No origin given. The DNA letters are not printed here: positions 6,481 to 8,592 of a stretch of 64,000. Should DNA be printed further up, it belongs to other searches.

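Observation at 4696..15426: IclR-controlled catabolic operon with an unusual enzyme set: Gfo/Idh/MocA + ALS-like ThDP enzyme + split transketolase + IlvD/EDD dehydratase + sugar ABC importer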

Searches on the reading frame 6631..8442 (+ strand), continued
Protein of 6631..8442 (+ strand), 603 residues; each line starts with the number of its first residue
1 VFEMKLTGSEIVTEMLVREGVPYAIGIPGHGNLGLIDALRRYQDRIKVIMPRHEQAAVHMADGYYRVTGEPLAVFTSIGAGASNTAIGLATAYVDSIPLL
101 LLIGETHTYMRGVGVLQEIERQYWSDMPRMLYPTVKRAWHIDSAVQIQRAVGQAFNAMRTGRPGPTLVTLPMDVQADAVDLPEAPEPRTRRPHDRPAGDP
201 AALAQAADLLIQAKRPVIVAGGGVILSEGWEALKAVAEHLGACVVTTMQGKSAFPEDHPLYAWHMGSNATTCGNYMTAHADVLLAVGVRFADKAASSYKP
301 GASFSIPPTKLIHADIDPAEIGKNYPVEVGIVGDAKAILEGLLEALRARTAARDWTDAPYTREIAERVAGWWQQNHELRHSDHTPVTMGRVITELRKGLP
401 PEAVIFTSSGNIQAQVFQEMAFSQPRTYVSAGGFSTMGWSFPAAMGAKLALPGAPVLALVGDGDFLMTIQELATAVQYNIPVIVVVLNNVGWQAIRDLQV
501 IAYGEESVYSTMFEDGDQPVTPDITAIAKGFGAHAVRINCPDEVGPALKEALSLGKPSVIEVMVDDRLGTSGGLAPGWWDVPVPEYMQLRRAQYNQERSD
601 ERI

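Call 55: get_annotated_region(hit=H20, flank=9000)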
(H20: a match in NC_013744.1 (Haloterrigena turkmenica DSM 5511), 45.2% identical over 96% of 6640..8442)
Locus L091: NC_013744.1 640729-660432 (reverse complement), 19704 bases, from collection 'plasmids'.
description: Haloterrigena turkmenica DSM 5511 plasmid pHTUR01, complete sequence
organism: Haloterrigena turkmenica DSM 5511 (NCBI taxid 543526)
taxonomy: Archaea; Euryarchaeota; Halobacteria; Halobacteriales; Natrialbaceae; Haloterrigena; Haloterrigena turkmenica; Haloterrigena turkmenica DSM 5511
host: -; source: -; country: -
typing (MOB-suite, as given by PLSDB): non-mobilizable
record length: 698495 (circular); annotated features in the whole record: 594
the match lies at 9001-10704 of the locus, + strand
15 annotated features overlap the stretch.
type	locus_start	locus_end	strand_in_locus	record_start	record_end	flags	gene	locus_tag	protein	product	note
CDS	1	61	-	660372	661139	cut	-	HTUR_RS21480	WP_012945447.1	IclR family transcriptional regulator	GO:0006355 - regulation of DNA-templated transcription [Evidence IEA]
CDS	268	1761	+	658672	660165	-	-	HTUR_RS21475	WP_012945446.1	CoA-acylating methylmalonate-semialdehyde dehydrogenase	-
CDS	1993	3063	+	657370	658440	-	-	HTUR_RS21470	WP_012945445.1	2,3-butanediol dehydrogenase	-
CDS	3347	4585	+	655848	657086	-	-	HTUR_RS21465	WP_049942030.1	mandelate racemase/muconate lactonizing enzyme family protein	-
CDS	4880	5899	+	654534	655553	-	-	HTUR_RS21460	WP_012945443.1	LLM class flavin-dependent oxidoreductase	-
CDS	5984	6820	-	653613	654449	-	-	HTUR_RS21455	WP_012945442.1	MBL fold metallo-hydrolase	-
CDS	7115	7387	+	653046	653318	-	-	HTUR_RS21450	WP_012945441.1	HalOD1 output domain-containing protein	-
CDS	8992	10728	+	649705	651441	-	-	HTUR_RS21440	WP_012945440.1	thiamine pyrophosphate-binding protein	-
CDS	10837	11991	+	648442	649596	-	iolM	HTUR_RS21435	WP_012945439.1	scyllo-inosose 3-dehydrogenase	GO:0006020 - inositol metabolic process [Evidence IEA]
CDS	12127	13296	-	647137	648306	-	-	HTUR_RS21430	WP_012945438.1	NAD(P)/FAD-dependent oxidoreductase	-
CDS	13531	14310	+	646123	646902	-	-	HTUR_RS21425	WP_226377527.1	sugar phosphate isomerase/epimerase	-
CDS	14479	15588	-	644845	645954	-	-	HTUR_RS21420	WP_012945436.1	Gfo/Idh/MocA family oxidoreductase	-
CDS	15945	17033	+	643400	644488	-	-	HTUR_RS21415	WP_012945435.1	Gfo/Idh/MocA family oxidoreductase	-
CDS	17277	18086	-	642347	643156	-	-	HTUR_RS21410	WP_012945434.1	aldo/keto reductase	-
CDS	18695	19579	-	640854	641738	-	-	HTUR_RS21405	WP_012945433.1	DMT family transporter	-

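Call 56: get_annotated_region(hit=H14, flank=9000)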
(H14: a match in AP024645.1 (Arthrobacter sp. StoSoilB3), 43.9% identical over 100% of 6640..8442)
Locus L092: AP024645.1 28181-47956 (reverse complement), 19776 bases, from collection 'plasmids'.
description: Arthrobacter sp. StoSoilB3 plasmid pStoSoilB3 DNA, complete genome
organism: Arthrobacter sp. StoSoilB3 (NCBI taxid 2830991)
taxonomy: Bacteria; Actinomycetota; Actinomycetes; Micrococcales; Micrococcaceae; Arthrobacter; Arthrobacter sp. StoSoilB3
host: -; source: -; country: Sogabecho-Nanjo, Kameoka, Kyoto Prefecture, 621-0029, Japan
typing (MOB-suite, as given by PLSDB): non-mobilizable; replicon rep_cluster_1668; mating-pair formation MPF_T
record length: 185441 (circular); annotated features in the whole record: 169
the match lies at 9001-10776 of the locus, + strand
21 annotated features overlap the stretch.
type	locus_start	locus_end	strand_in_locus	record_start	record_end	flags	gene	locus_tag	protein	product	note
CDS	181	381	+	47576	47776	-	-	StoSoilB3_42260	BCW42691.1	hypothetical protein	-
CDS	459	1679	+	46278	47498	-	-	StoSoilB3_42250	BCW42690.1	hypothetical protein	-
CDS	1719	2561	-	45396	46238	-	-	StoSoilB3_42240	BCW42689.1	LysR family transcriptional regulator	-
CDS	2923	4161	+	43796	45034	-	-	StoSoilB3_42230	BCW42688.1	MFS transporter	-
CDS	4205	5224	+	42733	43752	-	-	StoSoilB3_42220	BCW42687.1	1,5-anhydro-D-fructose reductase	-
CDS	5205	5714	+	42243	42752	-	-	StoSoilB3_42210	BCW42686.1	hypothetical protein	-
CDS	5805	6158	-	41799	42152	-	-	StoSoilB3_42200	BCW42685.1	hypothetical protein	-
CDS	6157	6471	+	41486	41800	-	-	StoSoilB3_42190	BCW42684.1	hypothetical protein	-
CDS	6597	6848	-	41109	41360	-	-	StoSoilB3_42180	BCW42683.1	hypothetical protein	-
CDS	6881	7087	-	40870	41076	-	-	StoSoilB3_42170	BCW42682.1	hypothetical protein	-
CDS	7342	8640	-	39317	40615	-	hisD_2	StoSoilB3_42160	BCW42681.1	histidinol dehydrogenase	-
CDS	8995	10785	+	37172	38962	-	-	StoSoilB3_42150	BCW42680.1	acetolactate synthase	-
CDS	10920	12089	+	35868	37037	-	-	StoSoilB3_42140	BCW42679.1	1-carboxy-3-chloro-3,4-dihydroxycyclo hexa-1,5-diene dehydrogenase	-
CDS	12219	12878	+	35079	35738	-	-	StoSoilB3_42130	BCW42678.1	hypothetical protein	-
CDS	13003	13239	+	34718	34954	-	-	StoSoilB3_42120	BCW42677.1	hypothetical protein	-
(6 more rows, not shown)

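Call 58: get_annotated_region(hit=H28, flank=9000)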
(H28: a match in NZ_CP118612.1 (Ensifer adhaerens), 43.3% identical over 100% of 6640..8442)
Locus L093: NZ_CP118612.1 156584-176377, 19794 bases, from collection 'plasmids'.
description: Ensifer adhaerens strain CTYH.Ch1 plasmid pCTYH.Ch1_2, complete sequence
organism: Ensifer adhaerens (NCBI taxid 106592)
taxonomy: Bacteria; Pseudomonadota; Alphaproteobacteria; Hyphomicrobiales; Rhizobiaceae; Ensifer; Ensifer adhaerens
host: -; source: Pure isolate,Rhizosphere of Cyperus brevifolius; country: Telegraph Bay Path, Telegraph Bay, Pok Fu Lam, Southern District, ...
typing (MOB-suite, as given by PLSDB): non-mobilizable
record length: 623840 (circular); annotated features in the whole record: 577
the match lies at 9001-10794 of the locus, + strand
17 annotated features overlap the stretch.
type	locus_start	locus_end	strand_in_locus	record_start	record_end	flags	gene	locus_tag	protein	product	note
CDS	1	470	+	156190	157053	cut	-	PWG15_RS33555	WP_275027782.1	sugar ABC transporter permease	-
CDS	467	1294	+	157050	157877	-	-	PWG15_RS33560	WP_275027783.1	carbohydrate ABC transporter permease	GO:0008643 - carbohydrate transport [Evidence IEA]; GO:0055085 - transmembrane transport [Evidence IEA]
CDS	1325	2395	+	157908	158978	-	-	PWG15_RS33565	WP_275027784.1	ABC transporter ATP-binding protein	-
CDS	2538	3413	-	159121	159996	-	-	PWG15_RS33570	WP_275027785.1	alpha/beta hydrolase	-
CDS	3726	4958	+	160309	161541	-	-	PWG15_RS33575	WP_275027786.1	MFS transporter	GO:0055085 - transmembrane transport [Evidence IEA]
CDS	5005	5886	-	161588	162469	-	-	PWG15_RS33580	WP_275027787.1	sugar phosphate isomerase/epimerase family protein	-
CDS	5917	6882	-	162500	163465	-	-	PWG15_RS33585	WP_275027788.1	Gfo/Idh/MocA family oxidoreductase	-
CDS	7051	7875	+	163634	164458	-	-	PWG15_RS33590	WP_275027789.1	helix-turn-helix transcriptional regulator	-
CDS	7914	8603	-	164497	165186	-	-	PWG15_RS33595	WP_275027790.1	hypothetical protein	-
CDS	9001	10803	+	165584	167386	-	-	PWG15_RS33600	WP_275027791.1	thiamine pyrophosphate-binding protein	-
CDS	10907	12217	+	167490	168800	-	hisD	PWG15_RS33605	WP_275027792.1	histidinol dehydrogenase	GO:0000105 - histidine biosynthetic process [Evidence IEA]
CDS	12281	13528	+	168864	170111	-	-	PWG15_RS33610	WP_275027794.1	ABC transporter substrate-binding protein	-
CDS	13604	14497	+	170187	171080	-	-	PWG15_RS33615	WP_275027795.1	sugar ABC transporter permease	-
CDS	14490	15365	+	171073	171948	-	-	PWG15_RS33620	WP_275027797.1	carbohydrate ABC transporter permease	GO:0008643 - carbohydrate transport [Evidence IEA]; GO:0055085 - transmembrane transport [Evidence IEA]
CDS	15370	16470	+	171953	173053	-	ugpC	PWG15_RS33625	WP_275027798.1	sn-glycerol-3-phosphate ABC transporter ATP-binding protein UgpC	-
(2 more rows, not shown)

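Call 59: get_annotated_region(hit=H4, flank=10000)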
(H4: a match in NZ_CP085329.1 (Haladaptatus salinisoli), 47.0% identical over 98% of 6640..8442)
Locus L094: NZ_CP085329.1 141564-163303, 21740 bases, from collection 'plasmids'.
description: Haladaptatus salinisoli strain PSR8 plasmid unnamed2, complete sequence
organism: Haladaptatus salinisoli (NCBI taxid 2884876)
taxonomy: Archaea; Euryarchaeota; Halobacteria; Halobacteriales; Haladaptataceae; Haladaptatus; Haladaptatus salinisoli
host: -; source: cell culture,saline soil; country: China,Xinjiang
typing (MOB-suite, as given by PLSDB): non-mobilizable
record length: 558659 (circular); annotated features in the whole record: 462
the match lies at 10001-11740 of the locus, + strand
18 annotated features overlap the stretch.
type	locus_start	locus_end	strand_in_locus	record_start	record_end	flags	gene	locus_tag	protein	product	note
CDS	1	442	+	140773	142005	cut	-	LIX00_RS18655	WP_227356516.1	mandelate racemase/muconate lactonizing enzyme family protein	-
CDS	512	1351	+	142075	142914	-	-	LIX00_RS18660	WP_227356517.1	glucose dehydrogenase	-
CDS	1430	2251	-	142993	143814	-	-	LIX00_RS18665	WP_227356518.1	sugar phosphate isomerase/epimerase family protein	-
CDS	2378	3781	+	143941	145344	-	-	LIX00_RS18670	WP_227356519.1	substrate-binding domain-containing protein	-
CDS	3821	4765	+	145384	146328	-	-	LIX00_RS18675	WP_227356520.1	sugar ABC transporter permease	-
CDS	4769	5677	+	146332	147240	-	-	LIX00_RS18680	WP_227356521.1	carbohydrate ABC transporter permease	GO:0008643 - carbohydrate transport [Evidence IEA]; GO:0055085 - transmembrane transport [Evidence IEA]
CDS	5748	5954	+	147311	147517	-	-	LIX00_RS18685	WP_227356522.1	DUF1450 domain-containing protein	-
CDS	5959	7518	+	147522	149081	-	-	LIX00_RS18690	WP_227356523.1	sulfatase-like hydrolase/transferase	-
CDS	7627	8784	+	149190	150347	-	-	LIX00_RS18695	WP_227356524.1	ABC transporter ATP-binding protein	-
CDS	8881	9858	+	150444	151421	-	-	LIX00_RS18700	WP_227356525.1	TIGR03557 family F420-dependent LLM class oxidoreductase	GO:0008150 - biological_process [Evidence IEA]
CDS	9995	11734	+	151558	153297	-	-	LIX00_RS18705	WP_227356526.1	thiamine pyrophosphate-binding protein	-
CDS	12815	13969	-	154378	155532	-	iolM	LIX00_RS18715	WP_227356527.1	scyllo-inosose 3-dehydrogenase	GO:0006020 - inositol metabolic process [Evidence IEA]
CDS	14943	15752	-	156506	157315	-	-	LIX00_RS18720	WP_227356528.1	hypothetical protein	-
CDS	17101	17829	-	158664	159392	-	-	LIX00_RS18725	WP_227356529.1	IclR family transcriptional regulator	GO:0006355 - regulation of DNA-templated transcription [Evidence IEA]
CDS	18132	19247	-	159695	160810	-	ugpC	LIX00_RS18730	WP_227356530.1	sn-glycerol-3-phosphate ABC transporter ATP-binding protein UgpC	-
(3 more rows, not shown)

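Call 61: search_dna_similar(query=window:6640-8442:+, collection=plasmids, mode=protein, max_rows=60, max_evalue=1e-40, rows=spread)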
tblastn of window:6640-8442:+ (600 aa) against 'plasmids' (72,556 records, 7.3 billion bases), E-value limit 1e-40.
Records with a match: 383; places in all: 415; records where one place covers at least 80% of the query: 379.
Best place of each record, by identity: <60% 383.
By first word of the organism name: Sinorhizobium 82; Pseudosulfitobacter 43; Rhizobium 35; Sulfitobacter 16; Streptomyces 15; Pseudoalteromonas 14; Escherichia 12; Ensifer 11; Shinella 10; Rhodococcus 10; and 75 more.
By predicted mobility (MOB-suite, as given by PLSDB): non-mobilizable 261; mobilizable 79; conjugative 43.
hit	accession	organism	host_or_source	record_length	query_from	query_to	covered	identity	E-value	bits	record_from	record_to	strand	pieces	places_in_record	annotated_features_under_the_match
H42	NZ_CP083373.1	Ensifer canadensis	Melilotus albus,Cell Culture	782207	2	595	99%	46.6%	1e-136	447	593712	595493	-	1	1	thiamine pyrophosphate-binding protein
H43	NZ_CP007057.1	Halostagnicola larsenii XH-48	-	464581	3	578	96%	46.3%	4e-133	437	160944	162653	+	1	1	thiamine pyrophosphate-binding protein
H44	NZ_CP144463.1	Halalkalicoccus sp. FCH27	cell culture,Salt lake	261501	2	578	96%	45.5%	1e-129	426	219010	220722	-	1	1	thiamine pyrophosphate-binding protein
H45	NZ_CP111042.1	Haladaptatus caseinilyticus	cell culture,sediment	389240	2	577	96%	45.2%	3e-130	428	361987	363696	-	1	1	thiamine pyrophosphate-binding protein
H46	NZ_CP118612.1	Ensifer adhaerens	Pure isolate,Rhizosphere of Cyperus ...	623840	1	599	100%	43.3%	1e-123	409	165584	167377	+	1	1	thiamine pyrophosphate-binding protein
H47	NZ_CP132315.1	Shinella oryzae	Homo sapiens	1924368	1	599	100%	42.8%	5e-123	407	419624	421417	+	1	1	none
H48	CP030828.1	Neorhizobium sp. NCHU2750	Rosa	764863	3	562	93%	37.3%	8e-86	300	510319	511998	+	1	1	acetolactate synthase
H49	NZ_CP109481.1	Streptomyces sp. NBC_01450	-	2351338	1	578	96%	34.2%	1e-66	243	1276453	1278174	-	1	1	none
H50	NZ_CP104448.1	Acinetobacter baumannii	Homo sapiens,sputum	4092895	3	562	93%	34.3%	7e-66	241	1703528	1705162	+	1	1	none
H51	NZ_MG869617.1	Polaromonas sp. E3S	Ecology Glacier, King George Island, ...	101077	4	561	93%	34.2%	7e-64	235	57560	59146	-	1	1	ilvB: biosynthetic-type acetolactate synthase large subunit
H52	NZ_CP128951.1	Escherichia coli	-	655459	3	549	91%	34.8%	9e-63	232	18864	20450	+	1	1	ilvI: acetolactate synthase 3 large subunit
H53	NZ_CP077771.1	Pseudoalteromonas shioyasakiensis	Haliotis discus hannai,plate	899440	4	564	94%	33.7%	4e-67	244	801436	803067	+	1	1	acetolactate synthase 3 large subunit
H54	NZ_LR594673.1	Variovorax sp. PBL-E5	linuron-contaminated soil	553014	2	584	97%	32.2%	9e-42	169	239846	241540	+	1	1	thiamine pyrophosphate-binding protein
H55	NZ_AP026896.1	Aeromonas caviae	Microbe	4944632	3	551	92%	33.8%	9e-63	232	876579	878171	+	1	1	none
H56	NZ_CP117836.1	Alkalihalophilus pseudofirmus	cell culture,soil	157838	2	564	94%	32.6%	2e-60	225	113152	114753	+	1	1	ilvB: acetolactate synthase large subunit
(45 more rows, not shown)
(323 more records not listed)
